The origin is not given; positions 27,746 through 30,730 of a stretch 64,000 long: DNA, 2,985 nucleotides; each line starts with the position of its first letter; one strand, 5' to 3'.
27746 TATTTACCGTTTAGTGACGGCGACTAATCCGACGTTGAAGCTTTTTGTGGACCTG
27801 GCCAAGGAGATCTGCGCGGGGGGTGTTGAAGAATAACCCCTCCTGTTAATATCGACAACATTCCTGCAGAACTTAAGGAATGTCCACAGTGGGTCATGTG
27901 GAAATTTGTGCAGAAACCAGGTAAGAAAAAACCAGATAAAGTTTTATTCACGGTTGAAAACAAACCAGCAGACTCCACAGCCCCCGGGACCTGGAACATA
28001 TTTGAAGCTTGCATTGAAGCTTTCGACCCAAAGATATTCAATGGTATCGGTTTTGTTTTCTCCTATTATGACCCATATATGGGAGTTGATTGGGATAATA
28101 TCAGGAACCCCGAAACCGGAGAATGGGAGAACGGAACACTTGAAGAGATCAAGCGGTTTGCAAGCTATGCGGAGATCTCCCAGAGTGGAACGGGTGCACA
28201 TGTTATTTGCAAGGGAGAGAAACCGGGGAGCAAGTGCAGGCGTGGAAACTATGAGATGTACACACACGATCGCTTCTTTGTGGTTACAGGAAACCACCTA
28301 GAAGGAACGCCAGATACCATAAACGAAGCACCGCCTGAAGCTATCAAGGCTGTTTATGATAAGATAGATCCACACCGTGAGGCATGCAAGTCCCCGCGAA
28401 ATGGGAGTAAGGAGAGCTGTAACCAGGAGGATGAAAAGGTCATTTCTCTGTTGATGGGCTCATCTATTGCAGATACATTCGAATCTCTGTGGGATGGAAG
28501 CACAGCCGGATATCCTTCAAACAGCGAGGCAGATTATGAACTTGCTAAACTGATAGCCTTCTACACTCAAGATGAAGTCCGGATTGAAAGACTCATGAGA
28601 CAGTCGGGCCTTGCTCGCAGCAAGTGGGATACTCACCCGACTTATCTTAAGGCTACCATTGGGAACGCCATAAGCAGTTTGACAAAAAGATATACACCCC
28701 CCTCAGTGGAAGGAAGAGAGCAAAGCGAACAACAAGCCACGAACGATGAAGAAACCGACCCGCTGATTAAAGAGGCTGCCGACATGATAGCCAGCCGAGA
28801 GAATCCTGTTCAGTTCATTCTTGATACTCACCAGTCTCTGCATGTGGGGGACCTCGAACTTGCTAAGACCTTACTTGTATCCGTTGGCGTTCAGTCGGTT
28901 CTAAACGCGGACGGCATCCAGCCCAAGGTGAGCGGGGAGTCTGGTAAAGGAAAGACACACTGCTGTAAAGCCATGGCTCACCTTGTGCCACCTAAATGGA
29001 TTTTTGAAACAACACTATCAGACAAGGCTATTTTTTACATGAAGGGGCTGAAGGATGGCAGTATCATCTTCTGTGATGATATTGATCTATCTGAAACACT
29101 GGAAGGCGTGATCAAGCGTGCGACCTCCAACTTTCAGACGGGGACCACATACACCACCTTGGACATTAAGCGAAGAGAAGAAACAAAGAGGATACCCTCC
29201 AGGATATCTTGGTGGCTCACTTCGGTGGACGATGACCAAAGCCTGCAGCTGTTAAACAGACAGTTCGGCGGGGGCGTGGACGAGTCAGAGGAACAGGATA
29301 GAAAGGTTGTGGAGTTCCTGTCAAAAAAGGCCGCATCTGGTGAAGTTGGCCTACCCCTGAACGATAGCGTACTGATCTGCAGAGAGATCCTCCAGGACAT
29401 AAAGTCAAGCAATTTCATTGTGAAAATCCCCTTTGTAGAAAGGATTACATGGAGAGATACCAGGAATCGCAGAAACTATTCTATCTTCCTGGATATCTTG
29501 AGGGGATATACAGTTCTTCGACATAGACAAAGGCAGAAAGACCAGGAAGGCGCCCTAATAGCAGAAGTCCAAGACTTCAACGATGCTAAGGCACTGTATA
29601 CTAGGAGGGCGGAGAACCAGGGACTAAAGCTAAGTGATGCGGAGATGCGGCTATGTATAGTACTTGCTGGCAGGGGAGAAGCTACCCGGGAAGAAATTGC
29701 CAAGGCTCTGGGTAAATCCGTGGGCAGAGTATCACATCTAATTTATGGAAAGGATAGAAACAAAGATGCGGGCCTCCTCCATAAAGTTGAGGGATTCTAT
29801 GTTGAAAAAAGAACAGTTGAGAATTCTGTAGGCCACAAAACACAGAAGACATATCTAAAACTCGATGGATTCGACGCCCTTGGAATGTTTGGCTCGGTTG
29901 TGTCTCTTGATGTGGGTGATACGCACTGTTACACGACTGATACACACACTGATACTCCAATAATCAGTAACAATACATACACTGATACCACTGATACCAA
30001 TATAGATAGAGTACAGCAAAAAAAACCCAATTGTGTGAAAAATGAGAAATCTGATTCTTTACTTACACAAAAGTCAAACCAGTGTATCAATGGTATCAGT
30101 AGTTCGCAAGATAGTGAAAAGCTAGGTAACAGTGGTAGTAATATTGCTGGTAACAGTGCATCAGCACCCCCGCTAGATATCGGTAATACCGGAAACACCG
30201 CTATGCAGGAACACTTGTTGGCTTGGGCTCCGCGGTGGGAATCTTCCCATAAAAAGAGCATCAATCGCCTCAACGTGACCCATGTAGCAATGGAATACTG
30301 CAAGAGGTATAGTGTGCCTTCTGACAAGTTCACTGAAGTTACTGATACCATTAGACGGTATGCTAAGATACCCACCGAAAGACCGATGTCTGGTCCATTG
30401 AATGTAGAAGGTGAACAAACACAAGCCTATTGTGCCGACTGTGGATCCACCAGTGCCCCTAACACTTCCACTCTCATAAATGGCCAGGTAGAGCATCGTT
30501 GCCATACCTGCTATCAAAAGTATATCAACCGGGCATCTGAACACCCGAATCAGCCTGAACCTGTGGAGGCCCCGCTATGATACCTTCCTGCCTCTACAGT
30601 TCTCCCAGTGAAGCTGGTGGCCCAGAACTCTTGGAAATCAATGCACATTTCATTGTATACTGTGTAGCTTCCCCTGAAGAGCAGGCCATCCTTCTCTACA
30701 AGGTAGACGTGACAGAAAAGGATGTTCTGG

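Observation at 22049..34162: ~12.1-kb integrated element in tRNA-Gly with a PrimPol-helicase and no recognisable virion genes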

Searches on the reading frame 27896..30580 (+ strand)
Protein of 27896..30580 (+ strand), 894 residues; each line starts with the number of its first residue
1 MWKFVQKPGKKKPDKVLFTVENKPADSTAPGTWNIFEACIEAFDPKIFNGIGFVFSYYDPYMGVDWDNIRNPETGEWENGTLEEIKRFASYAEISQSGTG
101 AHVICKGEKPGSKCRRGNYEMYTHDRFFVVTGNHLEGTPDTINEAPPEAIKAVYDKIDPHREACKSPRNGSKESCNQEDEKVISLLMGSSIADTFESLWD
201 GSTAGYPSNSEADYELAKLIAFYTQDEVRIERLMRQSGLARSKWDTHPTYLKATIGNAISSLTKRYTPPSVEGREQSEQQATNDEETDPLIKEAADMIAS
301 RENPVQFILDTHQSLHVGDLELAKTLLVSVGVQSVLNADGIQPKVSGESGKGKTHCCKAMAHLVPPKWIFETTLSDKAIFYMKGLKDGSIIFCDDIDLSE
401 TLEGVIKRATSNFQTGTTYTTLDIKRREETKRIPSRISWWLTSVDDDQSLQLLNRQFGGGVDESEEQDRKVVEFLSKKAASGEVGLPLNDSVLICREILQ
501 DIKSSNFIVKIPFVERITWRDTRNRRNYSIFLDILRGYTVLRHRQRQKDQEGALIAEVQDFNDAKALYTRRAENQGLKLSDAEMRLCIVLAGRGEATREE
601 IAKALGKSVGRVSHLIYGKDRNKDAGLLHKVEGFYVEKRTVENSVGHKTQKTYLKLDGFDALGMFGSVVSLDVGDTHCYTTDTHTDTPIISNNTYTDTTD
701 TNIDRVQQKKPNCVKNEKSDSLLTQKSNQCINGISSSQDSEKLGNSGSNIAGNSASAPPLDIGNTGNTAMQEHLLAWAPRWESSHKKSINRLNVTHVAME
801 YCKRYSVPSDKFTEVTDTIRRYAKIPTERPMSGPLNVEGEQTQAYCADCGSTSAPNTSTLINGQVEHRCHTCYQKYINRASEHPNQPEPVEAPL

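Call 10: search_protein_families(library=pfam, max_evalue=0.01, proteins=[window:27896-30580:+])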
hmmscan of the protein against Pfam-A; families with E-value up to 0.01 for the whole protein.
window:27896-30580:+ (894 aa): 1 family
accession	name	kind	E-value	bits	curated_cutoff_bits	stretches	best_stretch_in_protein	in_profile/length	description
PF22763.1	NrS1-1_pol-like_HBD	-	8.2e-16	58.1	27.9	1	210-268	2-64/64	NrS-1 polymerase HBD domain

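Call 11: find_encoding_contigs(protein=window:27896-30580:+, flank=10000, max_places=6)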
Protein window:27896-30580:+ (894 aa): 7 contigs read that carry it; 2 places shown.
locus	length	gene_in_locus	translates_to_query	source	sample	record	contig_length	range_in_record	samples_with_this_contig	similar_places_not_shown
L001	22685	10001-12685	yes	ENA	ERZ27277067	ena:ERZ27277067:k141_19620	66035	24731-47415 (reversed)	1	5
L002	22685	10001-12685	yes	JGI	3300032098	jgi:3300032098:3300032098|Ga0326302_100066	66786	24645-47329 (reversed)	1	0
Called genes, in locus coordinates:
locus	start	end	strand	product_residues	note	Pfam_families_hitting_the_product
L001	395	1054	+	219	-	PF01618:MotA_ExbB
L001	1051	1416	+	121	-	PF09919:DUF2149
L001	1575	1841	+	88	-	PF12674:Zn_ribbon_2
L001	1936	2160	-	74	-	PF11127:YgaP-like_TM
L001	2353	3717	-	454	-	PF01554:MatE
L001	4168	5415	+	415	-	PF13495:Phage_int_SAM_4, PF00589:Phage_integrase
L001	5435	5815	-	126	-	PF10049:DUF2283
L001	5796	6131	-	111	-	PF27370:MJ0788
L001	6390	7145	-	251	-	-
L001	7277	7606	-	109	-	-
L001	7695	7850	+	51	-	-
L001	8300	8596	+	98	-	-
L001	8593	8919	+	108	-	-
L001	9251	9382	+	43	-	-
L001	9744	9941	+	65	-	-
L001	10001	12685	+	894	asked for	PF22763:NrS1-1_pol-like_HBD, PF27228:MTBMA_p00010_2nd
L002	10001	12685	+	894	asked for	PF22763:NrS1-1_pol-like_HBD, PF27228:MTBMA_p00010_2nd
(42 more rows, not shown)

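Call 14: search_protein_families(library=phrogs, max_evalue=0.01, proteins=[window:27896-30580:+])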
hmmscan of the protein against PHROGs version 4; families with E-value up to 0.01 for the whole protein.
window:27896-30580:+ (894 aa): 7 families
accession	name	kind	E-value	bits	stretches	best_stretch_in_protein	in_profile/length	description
phrog_1829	-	DNA, RNA and nucleotide metabolism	9.7e-68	230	1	1-285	18-315/772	DNA primase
phrog_13901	-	DNA, RNA and nucleotide metabolism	1.2e-59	203.2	1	1-272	23-309/341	DNA primase/helicase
phrog_3022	-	DNA, RNA and nucleotide metabolism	7.8e-34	118.2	1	1-289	21-324/788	DNA primase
phrog_15962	-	DNA, RNA and nucleotide metabolism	1.6e-16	60.7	1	47-164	100-217/835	DNA primase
phrog_8643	-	DNA, RNA and nucleotide metabolism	2.7e-12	47.8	1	14-139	52-175/179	DNA polymerase/primase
phrog_35045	-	DNA, RNA and nucleotide metabolism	1.6e-09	37.5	1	50-131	74-156/826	DNA primase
phrog_1033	-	DNA, RNA and nucleotide metabolism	0.0058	17.5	0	560-615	117-172/334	ParB-like partition protein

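Call 16: search_dna_similar(query=window:27896-30580:+, collection=phages, mode=protein, max_rows=20)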
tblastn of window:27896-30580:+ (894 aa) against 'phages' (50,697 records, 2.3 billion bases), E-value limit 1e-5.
Records with a match: 473; places in all: 473; records where one place covers at least 80% of the query: 0.
Best place of each record, by identity: <60% 473.
By first word of the organism name: Pseudomonas 95; Klebsiella 76; Escherichia 50; Stenotrophomonas 25; Vibrio 19; Xanthomonas 18; Lactobacillus 17; Listeria 15; Rhizobium 14; Acinetobacter 13; and 42 more.
By host as written in the record: Klebsiella pneumoniae 46; - 37; Pseudomonas aeruginosa 32; Escherichia coli 18; Stenotrophomonas maltophilia 16; Pseudomonas aeruginosa PAO1 11; Pseudomonas syringae 8; Escherichia coli K-12 8; and 169 more.
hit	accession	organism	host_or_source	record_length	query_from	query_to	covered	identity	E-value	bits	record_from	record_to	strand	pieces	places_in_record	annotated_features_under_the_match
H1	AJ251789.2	Lactobacillus phage A2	Lactobacillus casei ATCC 393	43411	2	268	30%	36.1%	4e-31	138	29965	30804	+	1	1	putative primase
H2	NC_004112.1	Lactobacillus phage A2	Lactobacillus casei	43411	2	268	30%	36.1%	4e-31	138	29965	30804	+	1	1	DNA primase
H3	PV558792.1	Variovorax phage VCLv11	Variovorax sp. CL14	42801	1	306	34%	31.1%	3e-26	122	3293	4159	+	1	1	record has no annotation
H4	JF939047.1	Burkholderia phage vB_BceS_KL1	Burkholderia cenocepacia C6433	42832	1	306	34%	31.1%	3e-26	122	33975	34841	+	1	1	primase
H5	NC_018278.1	Burkholderia phage vB_BceS_KL1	Burkholderia cenocepacia C6433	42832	1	306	34%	31.1%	3e-26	122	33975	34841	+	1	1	DNA primase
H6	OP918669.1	Bacillus phage yong1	Bacillus subtilis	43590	1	331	37%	28.2%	2e-25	119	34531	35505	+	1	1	primase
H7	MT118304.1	Pseudomonas phage Epa40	Pseudomonas sp.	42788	1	300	34%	30.7%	4e-26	122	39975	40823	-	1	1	DNA primase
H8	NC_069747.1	Pseudomonas phage Epa40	Pseudomonas sp.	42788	1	300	34%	30.7%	4e-26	122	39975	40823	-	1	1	DNA primase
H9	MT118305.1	Pseudomonas phage Epa41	Pseudomonas sp.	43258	1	300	34%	30.7%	4e-26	122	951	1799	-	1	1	none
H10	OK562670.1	Stenotrophomonas phage vB_SM_ytsc_ply2008005c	Stenotrophomonas maltophilia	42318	13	332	36%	28.7%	5e-23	112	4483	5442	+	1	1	DNA primase/helicase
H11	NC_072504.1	Stenotrophomonas phage vB_SM_ytsc_ply2008005c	Stenotrophomonas maltophilia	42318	13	332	36%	28.7%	5e-23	112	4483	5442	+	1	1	DNA primase/helicase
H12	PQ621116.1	Pseudomonas phage PSASB_03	Pseudomonas aeruginosa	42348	13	332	36%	28.7%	1e-22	111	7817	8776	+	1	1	DNA primase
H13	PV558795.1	Variovorax phage VPv64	Variovorax paradoxus DSM 645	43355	13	332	36%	28.7%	2e-22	110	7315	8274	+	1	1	record has no annotation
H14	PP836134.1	Pseudomonas phage GEC_K2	Pseudomonas aeruginosa 573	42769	1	300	34%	30.4%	1e-25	121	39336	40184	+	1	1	replicative primase helicase protein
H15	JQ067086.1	Pseudomonas phage PaMx10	Pseudomonas aeruginosa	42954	1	300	34%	30.4%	1e-25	120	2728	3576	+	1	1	record has no annotation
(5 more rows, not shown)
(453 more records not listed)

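Call 17: search_dna_similar(query=window:27896-30580:+, collection=plasmids, mode=protein, max_rows=20)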
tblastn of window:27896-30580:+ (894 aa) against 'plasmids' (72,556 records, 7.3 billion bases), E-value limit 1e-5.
Records with a match: 146; places in all: 171; records where one place covers at least 80% of the query: 0.
Best place of each record, by identity: <60% 146.
By first word of the organism name: Bacillus 17; Natrinema 15; Haloplanus 10; Halorussus 7; Halomontanus 6; Halarchaeum 5; Natribaculum 4; Haloprofundus 4; Halorarius 4; Haladaptatus 4; and 45 more.
By predicted mobility (MOB-suite, as given by PLSDB): non-mobilizable 145; conjugative 1.
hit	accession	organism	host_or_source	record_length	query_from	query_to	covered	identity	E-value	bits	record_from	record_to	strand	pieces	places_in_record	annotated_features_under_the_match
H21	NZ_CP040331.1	Natrinema versiforme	-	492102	2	323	36%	36.4%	1e-42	177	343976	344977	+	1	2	hypothetical protein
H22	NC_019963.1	Natrinema pellirubrum DSM 15624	-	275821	2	321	36%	36.6%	3e-44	182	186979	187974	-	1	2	hypothetical protein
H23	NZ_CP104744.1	Haloferax lucentense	-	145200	2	326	36%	35.9%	3e-38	163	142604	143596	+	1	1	hypothetical protein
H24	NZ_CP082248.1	Natrinema sp. SYSU A 869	cell culture,salt lake sediment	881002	2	322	36%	35.7%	1e-43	180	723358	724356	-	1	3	hypothetical protein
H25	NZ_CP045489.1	Natronorubrum aibiense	single cell,Xinjiang Aibi Salt Lake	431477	2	277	31%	40.4%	5e-44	181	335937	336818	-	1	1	hypothetical protein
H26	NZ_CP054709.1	Halarchaeum sp. CBA1220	solar salt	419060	2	352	39%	31.6%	2e-40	169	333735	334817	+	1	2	hypothetical protein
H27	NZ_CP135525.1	Halomontanus rarus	Salt lake,Salt lake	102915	2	281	31%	39.5%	4e-45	184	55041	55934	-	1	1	hypothetical protein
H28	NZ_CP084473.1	Natrinema sp. DC36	cell culture,sediment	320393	2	268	30%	41.3%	2e-44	182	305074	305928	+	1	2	hypothetical protein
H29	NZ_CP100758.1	Natrinema gelatinilyticum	marine sediment,sediment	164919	2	277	31%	39.9%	4e-45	184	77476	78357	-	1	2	hypothetical protein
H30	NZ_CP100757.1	Natrinema gelatinilyticum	marine sediment,sediment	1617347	6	284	31%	39.2%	7e-43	177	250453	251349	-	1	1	record has no annotation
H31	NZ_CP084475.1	Natrinema sp. DC36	cell culture,sediment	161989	2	268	30%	41.0%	7e-45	184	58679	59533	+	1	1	hypothetical protein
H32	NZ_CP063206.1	Haloferax gibbonsii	cultured ...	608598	2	288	32%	38.0%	4e-43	178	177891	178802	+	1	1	hypothetical protein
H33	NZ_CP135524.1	Halomontanus rarus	Salt lake,Salt lake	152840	2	287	32%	38.1%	3e-44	182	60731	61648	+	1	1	hypothetical protein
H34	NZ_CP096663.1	Halorussus limi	cell culture,saline soil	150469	2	282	31%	38.7%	2e-42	176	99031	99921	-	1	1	hypothetical protein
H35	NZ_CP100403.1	Halorussus aquaticus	cell culture,saline soil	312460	2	282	31%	38.7%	2e-42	176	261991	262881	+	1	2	hypothetical protein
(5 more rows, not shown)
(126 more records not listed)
